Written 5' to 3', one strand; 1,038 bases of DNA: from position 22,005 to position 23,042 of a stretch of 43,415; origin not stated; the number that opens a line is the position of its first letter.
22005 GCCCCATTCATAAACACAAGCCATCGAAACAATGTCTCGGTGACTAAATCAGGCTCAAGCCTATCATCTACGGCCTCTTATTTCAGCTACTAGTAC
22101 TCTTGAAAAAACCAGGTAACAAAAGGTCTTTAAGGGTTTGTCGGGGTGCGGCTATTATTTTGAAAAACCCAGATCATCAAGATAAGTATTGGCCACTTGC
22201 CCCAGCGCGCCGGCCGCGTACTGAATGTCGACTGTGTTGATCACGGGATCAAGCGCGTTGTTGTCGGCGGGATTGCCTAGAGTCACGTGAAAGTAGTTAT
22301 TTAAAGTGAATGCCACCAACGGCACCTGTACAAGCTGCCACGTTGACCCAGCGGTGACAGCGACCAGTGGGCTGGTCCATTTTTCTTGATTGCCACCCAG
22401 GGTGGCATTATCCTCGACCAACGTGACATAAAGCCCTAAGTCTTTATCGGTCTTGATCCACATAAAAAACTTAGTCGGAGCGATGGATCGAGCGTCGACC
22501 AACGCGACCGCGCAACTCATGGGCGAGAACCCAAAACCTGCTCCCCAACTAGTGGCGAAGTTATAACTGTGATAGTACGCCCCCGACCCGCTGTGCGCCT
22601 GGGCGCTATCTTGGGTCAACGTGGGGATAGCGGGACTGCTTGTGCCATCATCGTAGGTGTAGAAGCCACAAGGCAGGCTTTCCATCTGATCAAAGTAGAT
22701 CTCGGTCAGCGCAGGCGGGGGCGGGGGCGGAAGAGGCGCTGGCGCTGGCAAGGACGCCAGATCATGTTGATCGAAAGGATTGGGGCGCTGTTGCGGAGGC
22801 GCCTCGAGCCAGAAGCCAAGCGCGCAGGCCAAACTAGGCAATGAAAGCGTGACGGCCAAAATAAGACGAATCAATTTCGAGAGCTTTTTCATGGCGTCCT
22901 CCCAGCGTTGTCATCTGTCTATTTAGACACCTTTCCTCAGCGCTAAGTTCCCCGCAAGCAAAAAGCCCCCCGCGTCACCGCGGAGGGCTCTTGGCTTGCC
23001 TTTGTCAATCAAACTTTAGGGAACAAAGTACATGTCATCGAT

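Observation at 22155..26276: Three tandem paralogous secreted CBM-like proteins share a near-invariant mature N-terminal motif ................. directly after the signal peptidase site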

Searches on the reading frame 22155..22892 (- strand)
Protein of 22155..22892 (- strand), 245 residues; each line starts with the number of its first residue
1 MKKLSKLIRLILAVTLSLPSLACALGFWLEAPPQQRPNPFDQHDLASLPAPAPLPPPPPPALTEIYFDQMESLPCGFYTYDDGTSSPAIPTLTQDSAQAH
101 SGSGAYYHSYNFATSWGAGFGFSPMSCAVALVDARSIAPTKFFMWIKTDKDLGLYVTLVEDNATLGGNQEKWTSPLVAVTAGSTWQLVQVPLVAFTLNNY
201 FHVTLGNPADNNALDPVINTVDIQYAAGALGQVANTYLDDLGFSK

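Call 3: search_protein_families(library=pfam, proteins=[window:22155-22892:-], max_evalue=1)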
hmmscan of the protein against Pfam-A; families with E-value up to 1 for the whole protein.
window:22155-22892:- (245 aa): 0 families

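Call 4: search_protein_families(library=ncbifam, proteins=[window:22155-22892:-], max_evalue=1)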
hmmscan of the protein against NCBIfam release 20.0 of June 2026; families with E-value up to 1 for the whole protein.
window:22155-22892:- (245 aa): 0 families

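Call 14: find_homologous_proteins(query=window:22158-22892:-, max_evalue=0.1)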
Query window:22158-22892:- (245 aa): 2 proteins with E <= 0.1 among 1965 candidates.
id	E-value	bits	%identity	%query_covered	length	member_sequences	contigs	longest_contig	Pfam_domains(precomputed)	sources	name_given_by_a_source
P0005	4.1e-163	559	100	100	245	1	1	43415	-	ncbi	-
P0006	8.2e-96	338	62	96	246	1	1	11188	-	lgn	-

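Call 24: find_encoding_contigs(protein=P0005, flank=1000, max_places=3)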
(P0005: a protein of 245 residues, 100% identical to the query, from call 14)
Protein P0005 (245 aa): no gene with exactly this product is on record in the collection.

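Call 25: list_cluster_members(proteins=[P0005, P0001, P0002, P0003, P0004, P0006])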
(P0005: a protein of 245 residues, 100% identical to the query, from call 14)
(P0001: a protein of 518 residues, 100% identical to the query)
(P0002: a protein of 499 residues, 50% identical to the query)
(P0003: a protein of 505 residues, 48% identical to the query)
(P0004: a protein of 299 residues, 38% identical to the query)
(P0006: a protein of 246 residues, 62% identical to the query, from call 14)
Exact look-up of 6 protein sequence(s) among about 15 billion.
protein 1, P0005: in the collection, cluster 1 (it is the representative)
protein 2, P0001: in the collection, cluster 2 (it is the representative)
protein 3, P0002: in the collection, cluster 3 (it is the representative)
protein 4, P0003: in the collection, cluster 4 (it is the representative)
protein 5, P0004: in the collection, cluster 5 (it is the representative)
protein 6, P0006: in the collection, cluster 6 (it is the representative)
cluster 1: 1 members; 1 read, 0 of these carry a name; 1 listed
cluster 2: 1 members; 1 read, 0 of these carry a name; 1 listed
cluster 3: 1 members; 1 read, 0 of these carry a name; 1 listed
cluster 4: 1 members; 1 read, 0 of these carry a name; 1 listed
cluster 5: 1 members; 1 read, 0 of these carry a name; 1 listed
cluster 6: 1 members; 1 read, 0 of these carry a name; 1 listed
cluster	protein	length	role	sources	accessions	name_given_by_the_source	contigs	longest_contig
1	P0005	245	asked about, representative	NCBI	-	-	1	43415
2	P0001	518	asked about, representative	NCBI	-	-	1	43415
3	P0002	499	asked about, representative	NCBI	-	-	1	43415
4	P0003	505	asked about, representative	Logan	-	-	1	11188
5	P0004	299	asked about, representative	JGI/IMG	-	-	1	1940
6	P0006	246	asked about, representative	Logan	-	-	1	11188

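Call 38: predict_structure(alignment_id=A6)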
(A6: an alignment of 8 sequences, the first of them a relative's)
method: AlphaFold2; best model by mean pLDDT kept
length: 245 residues; sequences in the alignment: 8
mean_pLDDT: 57.5   pTM: 0.56
mean pLDDT of the five models: 57.5, 53.4, 53.1, 51.4, 47.3
residues with pLDDT >= 90: 11; 70-90: 82; 50-70: 42; < 50: 110
segments of 3 or more residues with pLDDT < 50: 17-104, 114-129, 227-232
pLDDT, mean of each block of 10 residues (from residue 1): 69 56 33 28 31 34 35 36 38 35 54 42 37 77 77 84 70 89 83 87 73 80 63 60 74
secondary structure, 60 per line:
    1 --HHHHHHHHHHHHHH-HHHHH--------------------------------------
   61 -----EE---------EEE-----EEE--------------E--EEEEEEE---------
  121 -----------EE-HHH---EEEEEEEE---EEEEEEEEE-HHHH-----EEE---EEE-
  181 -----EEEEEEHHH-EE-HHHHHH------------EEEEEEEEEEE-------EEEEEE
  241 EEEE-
elements in order: H3-16 H18-22 E77-79 E85-87 E105-111 E141-148 E152-160 H162-165 E171-173 E177-179 E186-191 H199-204 E217-227 E235-244

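Call 43: search_protein_representatives(alignment_id=A6)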
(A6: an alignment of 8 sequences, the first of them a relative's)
Query: 8 sequences, 293 profile positions. Proteins with E-value up to 0.001 (for the whole library): 73; up to 1e-10: 22; up to 1e-30: 7. The best 73 are listed.
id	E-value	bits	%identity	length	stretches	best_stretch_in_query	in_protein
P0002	1.9e-144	496.9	-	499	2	1-292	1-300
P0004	7.8e-142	488.3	-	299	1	2-293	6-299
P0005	2.3e-115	401.5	-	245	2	102-288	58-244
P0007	9.7e-58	212.3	-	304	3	170-291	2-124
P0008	5.7e-57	209.8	-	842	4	9-293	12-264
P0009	7.1e-39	150.4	-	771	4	52-288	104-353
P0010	2.1e-38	148.8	-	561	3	49-289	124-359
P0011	3.7e-30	121.8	-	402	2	90-288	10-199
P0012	3.0e-25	105.7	-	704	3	51-288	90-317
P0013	1.0e-23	100.6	-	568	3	48-290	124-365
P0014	3.9e-23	98.7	-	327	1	13-288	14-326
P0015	9.9e-23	97.4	-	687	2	9-293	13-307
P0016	2.9e-17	79.4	-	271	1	5-241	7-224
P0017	8.4e-17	77.9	-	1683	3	51-289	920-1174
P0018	1.1e-16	77.5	-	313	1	8-288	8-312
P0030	2.1e-08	50.3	-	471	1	11-99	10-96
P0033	4.7e-08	49.2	-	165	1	11-93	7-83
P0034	5.4e-08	49.0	-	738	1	6-117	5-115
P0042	7.3e-07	45.3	-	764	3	5-103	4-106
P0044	8.8e-07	45.0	-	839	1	9-89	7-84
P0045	9.7e-07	44.9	-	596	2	10-103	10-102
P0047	2.2e-06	43.7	-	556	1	7-190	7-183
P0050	1.7e-05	40.8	-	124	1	15-112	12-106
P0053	3.0e-05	40.0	-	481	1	14-122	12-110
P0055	3.3e-05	39.9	-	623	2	17-149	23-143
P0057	3.5e-05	39.8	-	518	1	9-170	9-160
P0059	4.6e-05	39.4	-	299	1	7-83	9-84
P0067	1.4e-04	37.8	-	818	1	15-130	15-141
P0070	3.5e-04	36.5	-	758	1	5-83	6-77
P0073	5.8e-04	35.8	-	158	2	9-95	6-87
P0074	6.5e-04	35.6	-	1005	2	4-104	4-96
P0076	7.8e-04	35.4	-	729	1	8-104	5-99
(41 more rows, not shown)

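Call 47: search_protein_families(library=ncbifam, proteins=[P0073, P0044, P0050, P0057, P0059, P0076, P0042, P0053, P0047, P0033], max_evalue=1)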
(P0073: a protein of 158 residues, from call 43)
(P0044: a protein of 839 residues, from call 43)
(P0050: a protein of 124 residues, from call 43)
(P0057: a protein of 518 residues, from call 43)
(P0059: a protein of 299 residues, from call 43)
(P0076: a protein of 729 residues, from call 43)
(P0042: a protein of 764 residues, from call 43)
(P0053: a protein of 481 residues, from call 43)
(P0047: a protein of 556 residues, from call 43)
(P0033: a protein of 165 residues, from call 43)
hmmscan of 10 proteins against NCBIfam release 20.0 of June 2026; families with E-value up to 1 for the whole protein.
P0073 (158 aa): 1 family
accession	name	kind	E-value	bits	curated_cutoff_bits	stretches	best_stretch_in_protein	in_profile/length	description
NF033761.1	gliding_GltJ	equivalog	0.34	9.9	450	1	4-121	372-488/671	adventurous gliding motility protein GltJ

P0044 (839 aa): 1 family
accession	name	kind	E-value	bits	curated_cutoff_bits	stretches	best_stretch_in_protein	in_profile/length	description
NF049877.1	GlucurArabfur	equivalog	4.2e-23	80.9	1800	2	304-464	1057-1233/1400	beta-d-glucuronidase/beta-L-arabinofuranosidase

P0050 (124 aa): 2 families
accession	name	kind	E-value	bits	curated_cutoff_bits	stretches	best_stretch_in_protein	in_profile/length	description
NF052345.1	S_layer_anammox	exception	0.73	7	1400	1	47-84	1283-1321/1596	Kustd1514 family S-layer glycoprotein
NF037973.1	metallo_SslE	exception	0.95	6.7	3000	1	30-77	42-91/1519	lipoprotein metalloprotease SslE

P0057 (518 aa): 0 families

P0059 (299 aa): 1 family
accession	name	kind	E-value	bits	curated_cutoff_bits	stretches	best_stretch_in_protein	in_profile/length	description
TIGR03931.1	T7SS_Rv3446c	hypoth_equivalog_domain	0.069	13.5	47.6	1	14-99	3-88/194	type VII secretion-associated protein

P0076 (729 aa): 4 families
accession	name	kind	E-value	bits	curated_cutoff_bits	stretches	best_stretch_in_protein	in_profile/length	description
NF049898.1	RhamgalacuronBT4146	equivalog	0.0042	15.9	500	1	371-408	3-41/445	rhamnogalacturonidase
TIGR03805.1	beta_helix_1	subfamily_domain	0.0085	15.2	141.5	1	392-452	6-73/314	parallel beta-helix domain-containing protein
NF049899.1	RhamgalacuronBT4153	equivalog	0.0085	14.8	650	1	365-409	45-90/432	rhamnogalacturonidase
NF049892.1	AlphdgalacturondseBT4155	equivalog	0.016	13.9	800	1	363-409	47-94/454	alpha-d-galacturonidase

P0042 (764 aa): 3 families
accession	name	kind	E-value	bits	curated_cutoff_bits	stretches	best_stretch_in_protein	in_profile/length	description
NF000005.4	ble_BLMT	exception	0.00015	22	210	1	464-519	5-55/117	BLMT family bleomycin binding protein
NF012202.0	ble_MBL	exception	0.021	14.9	250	1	464-520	7-58/121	bleomycin binding protein Ble-MBL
NF005758.0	PRK07582.1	equivalog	0.33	9.7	440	0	646-692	72-117/372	cystathionine gamma-lyase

P0053 (481 aa): 1 family
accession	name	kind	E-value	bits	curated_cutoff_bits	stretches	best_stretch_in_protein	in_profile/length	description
NF052345.1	S_layer_anammox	exception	0.0011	16.4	1400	1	47-186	1272-1407/1596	Kustd1514 family S-layer glycoprotein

P0047 (556 aa): 0 families

P0033 (165 aa): 3 families
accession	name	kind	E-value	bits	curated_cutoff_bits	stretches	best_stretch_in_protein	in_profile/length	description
NF052345.1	S_layer_anammox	exception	0.0031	14.9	1400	1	48-135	1282-1365/1596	Kustd1514 family S-layer glycoprotein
NF058592.1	GxPGS_dom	subfamily_domain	0.042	13.9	45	1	100-130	27-57/65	PGS family Ig-like domain-containing protein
NF005878.0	PRK07825.1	subfamily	0.082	12.2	287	1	69-120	181-233/278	short chain dehydrogenase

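Call 48: search_protein_families(library=pfam, proteins=[P0008, P0044, P0074, P0042, P0070, P0076, P0034, P0067, P0055, P0045], max_evalue=0.01)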
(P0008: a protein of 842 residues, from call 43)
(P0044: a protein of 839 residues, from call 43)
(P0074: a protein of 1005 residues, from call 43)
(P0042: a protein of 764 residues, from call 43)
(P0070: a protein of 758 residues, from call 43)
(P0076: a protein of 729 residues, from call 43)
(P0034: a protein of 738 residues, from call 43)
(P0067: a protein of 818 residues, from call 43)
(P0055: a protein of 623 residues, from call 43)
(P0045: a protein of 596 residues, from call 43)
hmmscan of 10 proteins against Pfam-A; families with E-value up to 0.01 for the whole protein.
P0008 (842 aa): 5 families
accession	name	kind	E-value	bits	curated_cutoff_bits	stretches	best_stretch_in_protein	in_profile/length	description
PF25077.1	DUF7800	-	0.003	18.1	27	0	345-381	13-49/89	Domain of unknown function (DUF7800)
PF07679.22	I-set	-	0.0033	17.9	23.7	0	354-387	12-45/90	Immunoglobulin I-set domain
PF24142.1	Beta-sand_ComC_1st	-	0.0034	18.6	27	0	411-435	55-77/79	EGF-like domain-containing protein ComC first beta-sandwich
PF13372.12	Alginate_exp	-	0.0046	16.2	25.2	0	186-269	229-306/395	Alginate export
PF25355.1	DUF7882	-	0.0051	17.2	27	0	161-196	46-81/97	Domain of unknown function (DUF7882)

P0044 (839 aa): 2 families
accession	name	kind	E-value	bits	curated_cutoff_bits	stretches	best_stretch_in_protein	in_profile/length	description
PF11721.14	Malectin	-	6.1e-28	98.3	23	2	307-426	2-121/163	Malectin domain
PF07081.18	DUF1349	-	1.4e-15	57.9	32.4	2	141-284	37-177/179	Protein of unknown function (DUF1349)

P0074 (1005 aa): 4 families
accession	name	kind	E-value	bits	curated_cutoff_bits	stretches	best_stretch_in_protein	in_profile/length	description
PF03425.19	CBM_11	-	1.5e-14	54.9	27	0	226-311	78-166/182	Carbohydrate binding domain (family 11)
PF11970.14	GPR_Gpa2_C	-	0.00044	20.7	21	0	419-432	16-29/76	G protein-coupled glucose receptor regulating Gpa2 C-term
PF23031.1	GBD_ELAPOR1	-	0.0051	17.1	27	0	229-256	19-46/165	ELAPOR1-like, galactose binding domain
PF08547.18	CIA30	-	0.0065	17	24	0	229-276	69-115/157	Complex I intermediate-associated protein 30 (CIA30)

P0042 (764 aa): 2 families
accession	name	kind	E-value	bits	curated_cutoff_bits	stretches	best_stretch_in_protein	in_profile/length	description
PF00942.24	CBM_3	-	0.0034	18.2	22.4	0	583-638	9-58/83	Cellulose binding domain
PF12702.13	Lipocalin_3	-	0.0079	16.8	20.2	0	129-156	23-50/94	Lipocalin-like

P0070 (758 aa): 0 families

P0076 (729 aa): 4 families
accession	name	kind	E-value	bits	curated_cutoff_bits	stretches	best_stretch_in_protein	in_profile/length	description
PF22815.2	CatAgl_D1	-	1e-47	162.6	27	1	200-356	2-159/159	Alpha-1,3-glucanase catalytic domain D1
PF22816.2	CatAgl_D2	-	1.7e-32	113.2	27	1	385-692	9-342/389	Alpha-1,3-glucanase catalytic domain D2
PF12708.12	Pect-lyase_RHGA_epim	-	4e-14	53.4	27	1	368-549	3-173/213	Rhamnogalacturonase A/epimerase, pectate lyase-like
PF13229.12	Beta_helix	-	8.7e-06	25.9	25.9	0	498-622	6-114/158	Right handed beta helix region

P0034 (738 aa): 1 family
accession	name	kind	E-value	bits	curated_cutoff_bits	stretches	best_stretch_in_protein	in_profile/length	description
PF03425.19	CBM_11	-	0.0003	21.3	27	0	206-286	78-160/182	Carbohydrate binding domain (family 11)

P0067 (818 aa): 1 family
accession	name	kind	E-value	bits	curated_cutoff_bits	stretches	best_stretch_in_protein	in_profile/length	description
PF18329.7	SGBP_B_XBD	-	6.8e-05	23.5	26.4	0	163-291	40-182/186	Surface glycan-binding protein B xyloglucan binding domain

P0055 (623 aa): 1 family
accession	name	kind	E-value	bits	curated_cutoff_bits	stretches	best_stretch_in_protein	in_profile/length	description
PF06884.16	DUF1264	-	8.6e-05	22.7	25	0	163-201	99-137/171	Protein of unknown function (DUF1264)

P0045 (596 aa): 0 families

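Call 75: predict_structure(alignment_id=A8)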
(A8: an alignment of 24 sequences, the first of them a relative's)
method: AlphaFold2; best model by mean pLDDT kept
length: 245 residues; sequences in the alignment: 24
mean_pLDDT: 88.0   pTM: 0.73
mean pLDDT of the five models: 88.0, 87.3, 87.1, 85.9, 83.9
residues with pLDDT >= 90: 167; 70-90: 43; 50-70: 34; < 50: 1
segments of 3 or more residues with pLDDT < 50: none
pLDDT, mean of each block of 10 residues (from residue 1): 69 77 58 61 64 92 96 92 78 95 95 87 95 98 98 97 92 97 97 97 92 97 91 95 98
secondary structure, 60 per line:
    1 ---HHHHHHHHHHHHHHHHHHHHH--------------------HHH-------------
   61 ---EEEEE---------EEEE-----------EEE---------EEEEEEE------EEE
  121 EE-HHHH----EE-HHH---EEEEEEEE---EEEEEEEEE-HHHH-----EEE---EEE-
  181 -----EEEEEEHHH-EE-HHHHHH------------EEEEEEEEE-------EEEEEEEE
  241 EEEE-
elements in order: H4-24 E64-68 E78-81 E93-95 E105-111 E118-122 H124-127 E141-148 E152-160 H162-165 E171-173 E177-179 E186-191 H199-204 E217-225 E233-244

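Call 77: fold_search(model_id=the predicted structure, library=pdb)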
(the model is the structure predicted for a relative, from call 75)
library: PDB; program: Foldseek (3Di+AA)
matches with E <= 10: 1384; with E <= 0.001: 65
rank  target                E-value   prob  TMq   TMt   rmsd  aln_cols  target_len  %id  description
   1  1v0a                  4.4e-08  1.00  0.47  0.63   4.4       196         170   17  Family 11 Carbohydrate-Binding Module of cellulosomal cellulase Lic26A-Cel5E of Clostridium thermocellum (released 2005-01-12)
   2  6r31_A                6.8e-08  1.00  0.47  0.63   4.7       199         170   16  Family 11 Carbohydrate-Binding Module from Clostridium thermocellum in complex with beta-1,3-1,4-mixed-linked tetrasac (released 2020-02-05)
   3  9cyn_A                1.4e-07  1.00  0.43  0.48   8.0       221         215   11  Flagellar filament sheath protein FlaA1 (released 2026-03-18)
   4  6r3m_A                1.9e-07  1.00  0.48  0.63   4.3       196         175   16  Family 11 Carbohydrate-Binding Module from Clostridium thermocellum in complex with beta-1,3-1,4-mixed-linked tetrasac (released 2020-02-05)
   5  9cyn_C                9.2e-07  1.00  0.46  0.51   7.1       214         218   12  Flagellar filament sheath protein FlaA1 (released 2026-03-18)
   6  9cyn_B                1.5e-06  1.00  0.45  0.51   7.2       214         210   12  Flagellar filament sheath protein FlaA1 (released 2026-03-18)
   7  2lro_MODEL_1_A        2.2e-06  1.00  0.50  0.67   4.1       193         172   16  Solution structure, dynamics and binding studies of CtCBM11 (released 2013-02-06)
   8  1wzx_B                5.8e-06  1.00  0.43  0.56   5.8       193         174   15  Crystal Structure of Family 30 Carbohydrate Binding Module. (released 2005-03-22)
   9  7zkq_A                7.2e-06  1.00  0.47  0.52   6.0       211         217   15  Early Pp module assembly intermediate of complex I (released 2022-11-23)
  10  1wzx_A                7.2e-06  1.00  0.46  0.61   6.0       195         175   15  Crystal Structure of Family 30 Carbohydrate Binding Module. (released 2005-03-22)
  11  2c24_A                1.1e-05  1.00  0.43  0.57   6.0       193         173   13  FAMILY 30 CARBOHYDRATE-BINDING MODULE OF CELLULOSOMAL CELLULASE CEL9D- CEL44B OF CLOSTRIDIUM THERMOCELLUM (released 2005-11-22)
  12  7zkp_A                1.3e-05  1.00  0.47  0.53   5.6       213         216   12  Late assembly intermediate of the proximal proton pumping module of complex I with assembly factors NDUFAF1 and CIA84 (released 2022-11-23)
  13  1wmx_B                1.3e-05  1.00  0.44  0.52   5.8       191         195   14  Crystal Structure of Family 30 Carbohydrate Binding Module (released 2004-08-03)
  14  8qpg_TA               1.5e-05  1.00  0.44  0.28   4.5       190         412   13  Turret of Haloferax tailed virus 1 (released 2024-10-09)
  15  2c24_B                1.8e-05  1.00  0.45  0.60   5.8       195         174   13  FAMILY 30 CARBOHYDRATE-BINDING MODULE OF CELLULOSOMAL CELLULASE CEL9D- CEL44B OF CLOSTRIDIUM THERMOCELLUM (released 2005-11-22)
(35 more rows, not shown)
